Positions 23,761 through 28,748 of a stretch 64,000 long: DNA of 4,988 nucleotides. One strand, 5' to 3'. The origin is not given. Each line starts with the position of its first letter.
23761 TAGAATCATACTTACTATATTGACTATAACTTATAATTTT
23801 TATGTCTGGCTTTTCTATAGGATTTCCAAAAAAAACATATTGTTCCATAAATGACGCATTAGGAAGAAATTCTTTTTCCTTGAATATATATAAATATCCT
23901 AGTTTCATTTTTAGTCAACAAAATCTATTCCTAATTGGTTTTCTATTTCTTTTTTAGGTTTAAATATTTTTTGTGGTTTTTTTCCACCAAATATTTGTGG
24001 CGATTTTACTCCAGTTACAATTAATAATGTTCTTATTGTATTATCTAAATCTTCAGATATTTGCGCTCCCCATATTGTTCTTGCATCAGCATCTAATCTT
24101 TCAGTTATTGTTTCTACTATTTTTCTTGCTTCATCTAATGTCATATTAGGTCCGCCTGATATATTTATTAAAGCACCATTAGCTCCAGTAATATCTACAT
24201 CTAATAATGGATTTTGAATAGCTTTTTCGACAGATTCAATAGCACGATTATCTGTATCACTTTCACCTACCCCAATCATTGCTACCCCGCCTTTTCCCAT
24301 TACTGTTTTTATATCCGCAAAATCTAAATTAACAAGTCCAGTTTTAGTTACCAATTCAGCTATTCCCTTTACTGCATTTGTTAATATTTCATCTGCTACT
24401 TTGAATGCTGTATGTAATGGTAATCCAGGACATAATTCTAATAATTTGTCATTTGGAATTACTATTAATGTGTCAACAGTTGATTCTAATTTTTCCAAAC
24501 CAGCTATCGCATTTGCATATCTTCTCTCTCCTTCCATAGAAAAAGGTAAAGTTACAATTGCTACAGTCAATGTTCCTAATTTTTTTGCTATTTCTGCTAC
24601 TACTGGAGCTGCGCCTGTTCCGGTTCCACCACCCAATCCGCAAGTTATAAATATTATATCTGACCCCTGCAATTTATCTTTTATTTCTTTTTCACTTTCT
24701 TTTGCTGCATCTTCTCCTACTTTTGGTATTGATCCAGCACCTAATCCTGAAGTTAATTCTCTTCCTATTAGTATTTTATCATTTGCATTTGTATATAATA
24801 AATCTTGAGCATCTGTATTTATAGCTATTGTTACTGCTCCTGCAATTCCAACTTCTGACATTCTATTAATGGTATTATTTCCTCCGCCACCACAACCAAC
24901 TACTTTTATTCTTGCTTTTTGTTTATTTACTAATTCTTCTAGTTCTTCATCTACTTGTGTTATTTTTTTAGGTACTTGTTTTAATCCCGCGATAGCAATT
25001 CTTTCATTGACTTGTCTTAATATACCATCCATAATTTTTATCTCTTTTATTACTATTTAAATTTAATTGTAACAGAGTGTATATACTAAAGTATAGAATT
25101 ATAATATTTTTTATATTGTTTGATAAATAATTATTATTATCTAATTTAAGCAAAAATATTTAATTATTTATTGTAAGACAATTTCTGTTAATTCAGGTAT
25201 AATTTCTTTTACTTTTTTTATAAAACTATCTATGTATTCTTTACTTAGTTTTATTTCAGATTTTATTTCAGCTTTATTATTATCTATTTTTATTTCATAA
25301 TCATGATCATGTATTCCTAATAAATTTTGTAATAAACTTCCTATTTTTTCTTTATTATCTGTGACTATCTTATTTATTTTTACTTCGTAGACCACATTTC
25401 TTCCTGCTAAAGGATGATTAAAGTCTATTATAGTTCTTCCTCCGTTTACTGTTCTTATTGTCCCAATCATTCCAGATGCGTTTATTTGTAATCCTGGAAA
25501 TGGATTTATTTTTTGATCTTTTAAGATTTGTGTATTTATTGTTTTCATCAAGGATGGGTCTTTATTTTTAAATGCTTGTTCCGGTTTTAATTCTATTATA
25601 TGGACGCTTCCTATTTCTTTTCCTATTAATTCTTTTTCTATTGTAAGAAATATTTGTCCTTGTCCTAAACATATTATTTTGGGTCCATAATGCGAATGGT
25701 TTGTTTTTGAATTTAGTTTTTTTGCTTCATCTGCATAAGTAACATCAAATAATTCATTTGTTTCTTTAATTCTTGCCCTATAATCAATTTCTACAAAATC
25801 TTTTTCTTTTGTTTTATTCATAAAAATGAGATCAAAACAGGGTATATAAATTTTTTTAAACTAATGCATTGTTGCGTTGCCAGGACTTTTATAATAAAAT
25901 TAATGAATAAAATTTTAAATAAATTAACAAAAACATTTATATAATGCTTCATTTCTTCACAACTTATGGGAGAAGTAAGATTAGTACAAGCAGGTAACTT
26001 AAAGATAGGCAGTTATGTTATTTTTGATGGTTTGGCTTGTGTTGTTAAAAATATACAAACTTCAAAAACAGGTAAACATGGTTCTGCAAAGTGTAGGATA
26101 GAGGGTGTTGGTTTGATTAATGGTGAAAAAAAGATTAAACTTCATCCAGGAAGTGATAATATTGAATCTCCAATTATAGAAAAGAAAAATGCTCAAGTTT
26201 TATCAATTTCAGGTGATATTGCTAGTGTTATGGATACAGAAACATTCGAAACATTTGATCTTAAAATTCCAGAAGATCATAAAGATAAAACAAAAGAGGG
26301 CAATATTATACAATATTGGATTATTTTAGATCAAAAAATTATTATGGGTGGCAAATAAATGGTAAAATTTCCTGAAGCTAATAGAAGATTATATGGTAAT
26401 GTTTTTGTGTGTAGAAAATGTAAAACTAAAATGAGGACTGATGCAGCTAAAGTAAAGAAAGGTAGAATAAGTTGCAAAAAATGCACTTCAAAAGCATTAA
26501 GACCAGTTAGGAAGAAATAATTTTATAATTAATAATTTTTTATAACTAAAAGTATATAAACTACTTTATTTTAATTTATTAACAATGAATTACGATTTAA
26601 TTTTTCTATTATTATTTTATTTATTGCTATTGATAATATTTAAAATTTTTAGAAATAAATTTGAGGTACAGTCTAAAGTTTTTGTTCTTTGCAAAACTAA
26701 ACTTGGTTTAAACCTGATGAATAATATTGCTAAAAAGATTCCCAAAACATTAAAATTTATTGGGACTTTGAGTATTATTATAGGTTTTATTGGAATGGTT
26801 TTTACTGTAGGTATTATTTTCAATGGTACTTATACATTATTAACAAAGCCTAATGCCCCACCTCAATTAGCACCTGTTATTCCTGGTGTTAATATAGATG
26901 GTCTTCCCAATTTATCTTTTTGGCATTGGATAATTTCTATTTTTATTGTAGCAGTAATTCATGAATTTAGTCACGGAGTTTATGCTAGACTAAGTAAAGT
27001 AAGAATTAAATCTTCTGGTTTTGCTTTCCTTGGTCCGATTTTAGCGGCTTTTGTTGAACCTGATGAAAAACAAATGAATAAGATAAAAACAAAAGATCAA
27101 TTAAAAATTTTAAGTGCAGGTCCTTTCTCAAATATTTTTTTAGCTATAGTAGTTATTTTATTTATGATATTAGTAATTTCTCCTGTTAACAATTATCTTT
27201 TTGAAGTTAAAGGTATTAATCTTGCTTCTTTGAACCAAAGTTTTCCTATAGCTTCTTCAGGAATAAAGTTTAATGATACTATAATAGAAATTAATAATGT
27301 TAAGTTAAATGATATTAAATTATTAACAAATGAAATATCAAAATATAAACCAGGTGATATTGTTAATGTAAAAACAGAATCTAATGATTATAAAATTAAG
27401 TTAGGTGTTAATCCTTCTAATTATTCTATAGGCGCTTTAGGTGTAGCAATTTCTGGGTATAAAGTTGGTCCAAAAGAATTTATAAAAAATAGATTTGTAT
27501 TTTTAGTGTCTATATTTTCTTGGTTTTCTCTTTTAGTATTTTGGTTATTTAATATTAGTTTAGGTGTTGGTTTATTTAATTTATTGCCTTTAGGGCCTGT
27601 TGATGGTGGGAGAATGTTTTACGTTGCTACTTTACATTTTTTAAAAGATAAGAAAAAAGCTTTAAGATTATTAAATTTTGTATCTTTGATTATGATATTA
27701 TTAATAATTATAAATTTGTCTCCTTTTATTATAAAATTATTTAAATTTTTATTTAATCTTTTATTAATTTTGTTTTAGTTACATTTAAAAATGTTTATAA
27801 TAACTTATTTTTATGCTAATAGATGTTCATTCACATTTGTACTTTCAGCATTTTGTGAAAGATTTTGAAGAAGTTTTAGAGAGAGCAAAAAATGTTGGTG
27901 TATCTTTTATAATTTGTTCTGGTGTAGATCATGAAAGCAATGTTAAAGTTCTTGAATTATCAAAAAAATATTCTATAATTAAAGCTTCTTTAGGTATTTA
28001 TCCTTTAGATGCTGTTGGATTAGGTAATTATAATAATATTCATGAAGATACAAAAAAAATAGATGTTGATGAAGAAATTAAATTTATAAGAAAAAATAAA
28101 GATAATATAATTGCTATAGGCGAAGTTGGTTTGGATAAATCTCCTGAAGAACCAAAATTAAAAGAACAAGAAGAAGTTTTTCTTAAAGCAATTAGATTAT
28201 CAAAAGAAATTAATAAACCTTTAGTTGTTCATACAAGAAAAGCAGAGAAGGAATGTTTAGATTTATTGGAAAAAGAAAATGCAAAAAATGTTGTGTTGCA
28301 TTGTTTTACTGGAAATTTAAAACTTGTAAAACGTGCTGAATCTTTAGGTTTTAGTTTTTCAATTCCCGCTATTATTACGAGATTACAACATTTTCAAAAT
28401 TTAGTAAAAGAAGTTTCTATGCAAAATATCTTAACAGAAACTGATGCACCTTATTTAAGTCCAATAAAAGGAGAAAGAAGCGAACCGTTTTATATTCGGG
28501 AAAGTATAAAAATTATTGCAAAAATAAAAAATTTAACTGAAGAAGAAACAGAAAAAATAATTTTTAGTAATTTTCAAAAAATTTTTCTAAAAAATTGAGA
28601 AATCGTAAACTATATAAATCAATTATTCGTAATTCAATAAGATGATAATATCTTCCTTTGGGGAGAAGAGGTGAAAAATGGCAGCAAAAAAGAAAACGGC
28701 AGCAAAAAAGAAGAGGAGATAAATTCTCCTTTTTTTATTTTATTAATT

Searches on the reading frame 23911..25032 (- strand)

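Call 102: search_protein_families(library=pfam, proteins=[window:23911-25032:-], max_evalue=0.0001)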
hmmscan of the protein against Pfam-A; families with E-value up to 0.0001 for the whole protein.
window:23911-25032:- (373 aa): 2 families
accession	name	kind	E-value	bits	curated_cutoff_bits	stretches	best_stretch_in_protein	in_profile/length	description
PF00091.31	Tubulin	-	1.2e-49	169.7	33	1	41-201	1-189/190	Tubulin/FtsZ family, GTPase domain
PF12327.13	FtsZ_C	-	4.4e-34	117.1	27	1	249-343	1-95/95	FtsZ family, C-terminal domain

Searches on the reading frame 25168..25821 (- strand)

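Call 103: search_protein_families(library=pfam, proteins=[window:25168-25821:-], max_evalue=0.0001)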
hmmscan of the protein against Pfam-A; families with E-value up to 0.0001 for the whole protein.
window:25168-25821:- (217 aa): 1 family
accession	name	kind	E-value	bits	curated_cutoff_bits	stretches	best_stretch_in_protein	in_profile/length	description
PF22199.2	FKBP26_IF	-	5.6e-14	52.2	27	1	100-138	8-46/46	FKBP26, IF domain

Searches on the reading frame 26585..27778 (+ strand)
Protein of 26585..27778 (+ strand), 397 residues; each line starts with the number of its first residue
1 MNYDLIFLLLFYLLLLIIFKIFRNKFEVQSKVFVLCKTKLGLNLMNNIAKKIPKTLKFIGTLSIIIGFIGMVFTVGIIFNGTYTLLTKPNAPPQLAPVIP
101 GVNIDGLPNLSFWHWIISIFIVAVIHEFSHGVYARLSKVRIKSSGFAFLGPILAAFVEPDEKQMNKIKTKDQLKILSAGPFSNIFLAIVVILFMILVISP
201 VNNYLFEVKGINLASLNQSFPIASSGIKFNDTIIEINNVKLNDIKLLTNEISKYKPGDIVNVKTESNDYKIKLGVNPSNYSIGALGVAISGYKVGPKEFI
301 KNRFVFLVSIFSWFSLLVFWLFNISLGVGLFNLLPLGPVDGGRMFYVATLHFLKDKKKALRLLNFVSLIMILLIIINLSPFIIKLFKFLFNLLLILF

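Call 102: search_protein_families(library=pfam, proteins=[window:26585-27778:+], max_evalue=0.0001)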
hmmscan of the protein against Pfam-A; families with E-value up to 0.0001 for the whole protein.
window:26585-27778:+ (397 aa): 2 families
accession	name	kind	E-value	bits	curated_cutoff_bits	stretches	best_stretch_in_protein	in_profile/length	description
PF02163.28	Peptidase_M50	-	3.2e-21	76.1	27.2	1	116-373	3-220/221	Peptidase family M50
PF13180.12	PDZ_2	-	2.3e-06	28.2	27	1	210-270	13-73/80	PDZ domain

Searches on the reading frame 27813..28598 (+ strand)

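Call 102: search_protein_families(library=pfam, proteins=[window:27813-28598:+], max_evalue=0.0001)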
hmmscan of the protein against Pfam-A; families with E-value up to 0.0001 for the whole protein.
window:27813-28598:+ (261 aa): 1 family
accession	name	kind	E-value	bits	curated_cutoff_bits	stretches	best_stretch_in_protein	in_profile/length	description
PF01026.27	TatD_DNase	-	1.2e-66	225.2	27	1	3-258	1-252/253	TatD related DNase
